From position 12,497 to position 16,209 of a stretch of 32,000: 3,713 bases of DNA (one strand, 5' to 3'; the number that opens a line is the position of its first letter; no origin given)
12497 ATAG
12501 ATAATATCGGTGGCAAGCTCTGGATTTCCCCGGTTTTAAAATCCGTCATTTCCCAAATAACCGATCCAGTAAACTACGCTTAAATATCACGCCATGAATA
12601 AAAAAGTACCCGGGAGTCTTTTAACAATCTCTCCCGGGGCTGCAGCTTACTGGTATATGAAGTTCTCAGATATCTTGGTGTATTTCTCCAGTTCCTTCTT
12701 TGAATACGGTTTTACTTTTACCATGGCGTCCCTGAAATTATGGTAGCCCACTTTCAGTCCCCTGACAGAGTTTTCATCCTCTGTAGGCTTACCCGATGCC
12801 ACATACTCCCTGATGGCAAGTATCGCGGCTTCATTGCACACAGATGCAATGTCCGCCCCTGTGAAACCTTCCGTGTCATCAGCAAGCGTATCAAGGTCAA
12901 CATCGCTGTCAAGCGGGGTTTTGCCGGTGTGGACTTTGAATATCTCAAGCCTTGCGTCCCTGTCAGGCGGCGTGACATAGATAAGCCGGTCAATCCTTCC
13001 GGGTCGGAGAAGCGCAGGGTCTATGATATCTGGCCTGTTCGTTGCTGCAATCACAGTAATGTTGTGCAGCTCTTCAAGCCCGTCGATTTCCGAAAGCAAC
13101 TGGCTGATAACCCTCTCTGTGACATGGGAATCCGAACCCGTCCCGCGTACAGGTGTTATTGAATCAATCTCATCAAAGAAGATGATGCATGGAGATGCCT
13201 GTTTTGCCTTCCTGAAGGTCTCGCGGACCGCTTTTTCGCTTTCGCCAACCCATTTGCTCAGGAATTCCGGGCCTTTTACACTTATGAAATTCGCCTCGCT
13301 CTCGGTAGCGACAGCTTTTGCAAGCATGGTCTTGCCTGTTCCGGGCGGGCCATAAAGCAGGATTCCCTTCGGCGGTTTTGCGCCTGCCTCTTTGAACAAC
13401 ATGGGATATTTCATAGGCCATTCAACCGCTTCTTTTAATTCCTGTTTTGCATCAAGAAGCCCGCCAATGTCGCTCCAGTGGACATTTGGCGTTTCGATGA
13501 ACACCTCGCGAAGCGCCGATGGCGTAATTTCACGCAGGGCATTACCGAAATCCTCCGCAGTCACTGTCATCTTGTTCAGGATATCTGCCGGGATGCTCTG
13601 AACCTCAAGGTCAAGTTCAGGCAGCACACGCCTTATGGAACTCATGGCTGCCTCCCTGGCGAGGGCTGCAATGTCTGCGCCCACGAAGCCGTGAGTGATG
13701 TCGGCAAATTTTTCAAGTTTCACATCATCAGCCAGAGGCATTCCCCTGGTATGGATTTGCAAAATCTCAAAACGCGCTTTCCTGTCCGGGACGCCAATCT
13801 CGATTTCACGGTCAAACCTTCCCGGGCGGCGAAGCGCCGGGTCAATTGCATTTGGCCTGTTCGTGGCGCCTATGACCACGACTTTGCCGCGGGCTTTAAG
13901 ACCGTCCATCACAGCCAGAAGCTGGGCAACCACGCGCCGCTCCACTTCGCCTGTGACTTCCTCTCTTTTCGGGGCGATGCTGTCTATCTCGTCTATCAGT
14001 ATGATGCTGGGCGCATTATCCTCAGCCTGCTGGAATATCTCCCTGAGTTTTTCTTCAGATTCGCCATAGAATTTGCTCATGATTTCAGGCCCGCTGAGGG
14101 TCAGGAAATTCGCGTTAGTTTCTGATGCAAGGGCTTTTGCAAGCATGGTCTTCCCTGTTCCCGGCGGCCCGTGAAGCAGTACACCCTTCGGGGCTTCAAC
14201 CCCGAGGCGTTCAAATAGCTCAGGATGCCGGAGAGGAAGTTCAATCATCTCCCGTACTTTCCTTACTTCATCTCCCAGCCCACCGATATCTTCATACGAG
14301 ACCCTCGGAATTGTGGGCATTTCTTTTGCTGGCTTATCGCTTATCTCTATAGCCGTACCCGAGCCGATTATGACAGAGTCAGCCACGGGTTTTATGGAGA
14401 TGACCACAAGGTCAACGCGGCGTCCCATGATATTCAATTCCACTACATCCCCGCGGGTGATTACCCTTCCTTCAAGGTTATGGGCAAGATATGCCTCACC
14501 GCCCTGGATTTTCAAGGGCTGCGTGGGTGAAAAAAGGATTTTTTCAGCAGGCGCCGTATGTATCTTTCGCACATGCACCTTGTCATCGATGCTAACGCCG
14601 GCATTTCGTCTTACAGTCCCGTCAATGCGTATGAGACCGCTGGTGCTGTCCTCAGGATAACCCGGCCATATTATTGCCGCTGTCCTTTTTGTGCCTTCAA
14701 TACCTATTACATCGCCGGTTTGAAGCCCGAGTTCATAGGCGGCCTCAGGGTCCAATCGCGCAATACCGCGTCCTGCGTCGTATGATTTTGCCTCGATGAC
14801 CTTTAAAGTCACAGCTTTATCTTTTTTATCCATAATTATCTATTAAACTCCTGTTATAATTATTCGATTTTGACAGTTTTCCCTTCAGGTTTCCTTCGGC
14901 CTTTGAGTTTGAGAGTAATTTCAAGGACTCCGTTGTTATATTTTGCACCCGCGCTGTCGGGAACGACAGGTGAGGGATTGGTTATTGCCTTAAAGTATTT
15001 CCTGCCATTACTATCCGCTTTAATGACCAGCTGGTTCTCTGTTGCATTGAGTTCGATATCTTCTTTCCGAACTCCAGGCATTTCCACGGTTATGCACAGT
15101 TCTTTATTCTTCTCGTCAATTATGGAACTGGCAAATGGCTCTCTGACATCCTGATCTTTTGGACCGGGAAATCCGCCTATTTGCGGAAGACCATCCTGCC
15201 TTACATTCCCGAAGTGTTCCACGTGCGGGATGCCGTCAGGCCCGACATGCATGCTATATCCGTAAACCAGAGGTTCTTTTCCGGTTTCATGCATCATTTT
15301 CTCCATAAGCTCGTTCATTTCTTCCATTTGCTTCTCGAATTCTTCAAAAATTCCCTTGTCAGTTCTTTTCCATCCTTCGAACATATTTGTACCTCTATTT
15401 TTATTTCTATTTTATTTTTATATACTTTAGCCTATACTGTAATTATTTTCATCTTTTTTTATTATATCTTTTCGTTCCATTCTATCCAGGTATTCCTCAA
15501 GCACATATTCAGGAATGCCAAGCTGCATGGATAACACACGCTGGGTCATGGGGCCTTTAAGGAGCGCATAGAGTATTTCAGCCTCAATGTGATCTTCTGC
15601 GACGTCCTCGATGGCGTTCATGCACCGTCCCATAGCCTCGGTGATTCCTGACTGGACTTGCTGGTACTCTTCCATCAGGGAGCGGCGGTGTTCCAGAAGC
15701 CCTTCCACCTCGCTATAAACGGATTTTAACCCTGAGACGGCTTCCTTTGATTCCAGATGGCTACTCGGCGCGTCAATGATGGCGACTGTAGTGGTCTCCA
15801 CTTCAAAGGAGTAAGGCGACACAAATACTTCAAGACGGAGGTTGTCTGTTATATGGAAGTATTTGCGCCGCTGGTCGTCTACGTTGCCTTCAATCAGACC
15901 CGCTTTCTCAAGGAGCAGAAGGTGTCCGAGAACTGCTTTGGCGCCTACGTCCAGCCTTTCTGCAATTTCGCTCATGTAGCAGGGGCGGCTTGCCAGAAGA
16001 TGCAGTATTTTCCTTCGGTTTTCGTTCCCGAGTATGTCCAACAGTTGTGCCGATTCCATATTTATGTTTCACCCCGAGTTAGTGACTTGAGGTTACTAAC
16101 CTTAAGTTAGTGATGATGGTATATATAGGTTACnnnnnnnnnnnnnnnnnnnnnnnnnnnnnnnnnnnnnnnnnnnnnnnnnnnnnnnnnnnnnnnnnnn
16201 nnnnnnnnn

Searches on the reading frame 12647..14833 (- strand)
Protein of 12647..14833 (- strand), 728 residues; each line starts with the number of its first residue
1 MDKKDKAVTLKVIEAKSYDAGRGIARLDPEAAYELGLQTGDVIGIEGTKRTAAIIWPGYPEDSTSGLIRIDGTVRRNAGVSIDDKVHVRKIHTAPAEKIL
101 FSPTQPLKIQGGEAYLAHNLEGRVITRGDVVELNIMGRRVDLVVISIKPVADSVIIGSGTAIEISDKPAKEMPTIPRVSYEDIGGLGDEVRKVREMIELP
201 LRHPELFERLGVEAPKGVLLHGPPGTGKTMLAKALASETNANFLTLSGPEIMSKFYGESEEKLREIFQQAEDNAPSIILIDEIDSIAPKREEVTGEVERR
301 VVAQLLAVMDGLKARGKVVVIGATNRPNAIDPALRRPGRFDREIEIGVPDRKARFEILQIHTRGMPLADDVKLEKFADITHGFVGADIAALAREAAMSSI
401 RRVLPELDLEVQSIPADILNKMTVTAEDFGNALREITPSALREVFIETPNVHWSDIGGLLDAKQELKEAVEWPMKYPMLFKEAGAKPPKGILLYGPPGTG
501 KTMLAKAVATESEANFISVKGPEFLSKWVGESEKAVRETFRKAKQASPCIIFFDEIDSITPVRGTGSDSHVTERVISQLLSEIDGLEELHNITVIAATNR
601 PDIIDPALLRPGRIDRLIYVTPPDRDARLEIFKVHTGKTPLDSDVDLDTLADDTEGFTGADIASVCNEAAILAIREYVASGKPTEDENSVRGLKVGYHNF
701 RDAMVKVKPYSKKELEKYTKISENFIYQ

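Call 10: search_protein_families(library=pfam, proteins=[window:12647-14833:-], max_evalue=0.001)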
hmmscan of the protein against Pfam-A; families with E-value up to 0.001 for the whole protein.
window:12647-14833:- (728 aa): 47 families (the best 25 are shown)
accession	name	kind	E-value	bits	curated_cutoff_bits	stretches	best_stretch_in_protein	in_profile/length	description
PF00004.35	AAA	-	5.7e-99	328.1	21.2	2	218-347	1-130/131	ATPase family associated with various cellular activities (AAA)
PF17862.7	AAA_lid_3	-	1.3e-29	101.8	27.2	2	644-680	1-37/45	AAA+ lid domain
PF02359.24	CDC48_N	-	1.8e-28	99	35.1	1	9-91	1-83/85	Cell division protein 48 (CDC48), N-terminal domain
PF05496.18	RuvB_N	-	5.1e-16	59.3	27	2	213-297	31-107/159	Holliday junction DNA helicase RuvB P-loop domain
PF13191.12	AAA_16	-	8.4e-16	59.3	32.6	2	206-320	15-136/167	AAA ATPase domain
PF07724.20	AAA_2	-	8.4e-15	55.6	27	2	218-311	6-101/166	AAA domain (Cdc48 subfamily)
PF02933.23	CDC48_2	-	3.5e-14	52.6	22.4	1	109-171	2-64/64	Cell division protein 48 (CDC48), domain 2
PF07728.20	AAA_5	-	1.5e-13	51.3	22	2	217-335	1-136/139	AAA domain (dynein-related subfamily)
PF13401.12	AAA_22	-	6.7e-12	46.3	27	1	218-287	8-65/130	AAA domain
PF13173.12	AAA_14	-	1.3e-11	45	27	2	217-294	4-82/129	AAA domain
PF06068.19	TIP49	-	1.9e-11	44.2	23.8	2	489-543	51-106/347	TIP49 P-loop domain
PF13671.12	AAA_33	-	3.1e-10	41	27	1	218-325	2-79/143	AAA domain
PF13521.12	AAA_28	-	4.2e-09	37.3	27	1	218-269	2-49/164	AAA domain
PF20720.3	nSTAND3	-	4.6e-09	36.6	27.2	0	216-256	18-61/155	Novel STAND NTPase 3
PF01078.27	Mg_chelatase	-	1.4e-08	34.8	20.3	0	491-509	25-43/207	Magnesium chelatase, subunit ChlI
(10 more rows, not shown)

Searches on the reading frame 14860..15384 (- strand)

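Call 10: search_protein_families(library=pfam, proteins=[window:14860-15384:-], max_evalue=0.001)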
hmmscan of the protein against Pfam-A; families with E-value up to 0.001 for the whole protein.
window:14860-15384:- (174 aa): 3 families
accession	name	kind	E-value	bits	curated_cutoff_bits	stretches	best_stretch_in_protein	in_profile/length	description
PF00011.27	HSP20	-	6.6e-08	33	20.8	1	90-173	3-101/102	Hsp20/alpha crystallin family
PF17886.7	ArsA_HSP20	-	5.3e-07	29.5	22.5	1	97-157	5-62/63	HSP20-like domain found in ArsA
PF18201.7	PIH1_CS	-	8.5e-05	23.4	23.3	1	89-157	27-96/100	PIH1 CS-like domain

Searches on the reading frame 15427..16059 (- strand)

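Call 10: search_protein_families(library=pfam, proteins=[window:15427-16059:-], max_evalue=0.001)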
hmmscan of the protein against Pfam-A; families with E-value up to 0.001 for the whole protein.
window:15427-16059:- (210 aa): 16 families
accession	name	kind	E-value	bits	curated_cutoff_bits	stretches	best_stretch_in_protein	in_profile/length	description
PF01022.26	HTH_5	-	5.3e-14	52.3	22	1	13-57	2-46/47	Bacterial regulatory protein, arsR family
PF24270.1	HTH_Cmi2_C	-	1.8e-12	48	27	1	104-207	25-125/125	Cmi2, C-terminal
PF12802.13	MarR_2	-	3.3e-09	37.2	27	0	18-65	10-61/61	MarR family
PF12840.13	HTH_20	-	2.1e-08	34.5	27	1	10-57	1-49/51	Helix-turn-helix domain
PF01978.25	TrmB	-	9.9e-08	32.2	25.6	0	158-207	9-59/68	Sugar-specific transcriptional regulator TrmB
PF21476.4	PF0610-like_N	-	1.2e-07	32.3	33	1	15-51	3-39/50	PF0610-like, N-terminal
PF13412.12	HTH_24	-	2.1e-07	30.8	21.9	0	12-57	2-48/48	Winged helix-turn-helix DNA-binding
PF25213.1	HVO_A0261_N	-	4.8e-07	30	35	0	10-59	8-57/86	HVO_A0261 N-terminal domain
PF02082.26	Rrf2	-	3.6e-05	24.4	30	0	24-57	21-54/132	Iron-dependent Transcriptional regulator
PF25212.1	HVO_A0114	-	5.3e-05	23.4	27.6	1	4-66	14-76/84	HVO_A0114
PF03551.20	PadR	-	5.5e-05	23.5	27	0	18-73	1-68/75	Transcriptional regulator PadR-like family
PF14947.12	HTH_45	-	6.2e-05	23.4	25.5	0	157-209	6-58/77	Winged helix-turn-helix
PF17782.7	DprA_WH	-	0.0001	22.7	22.9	1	13-57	12-56/61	DprA winged helix domain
PF13463.12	HTH_27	-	0.00016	22.3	22.2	0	17-72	7-66/68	Winged helix DNA-binding domain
PF01047.28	MarR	-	0.00023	21.4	24.6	0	21-57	11-48/59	MarR family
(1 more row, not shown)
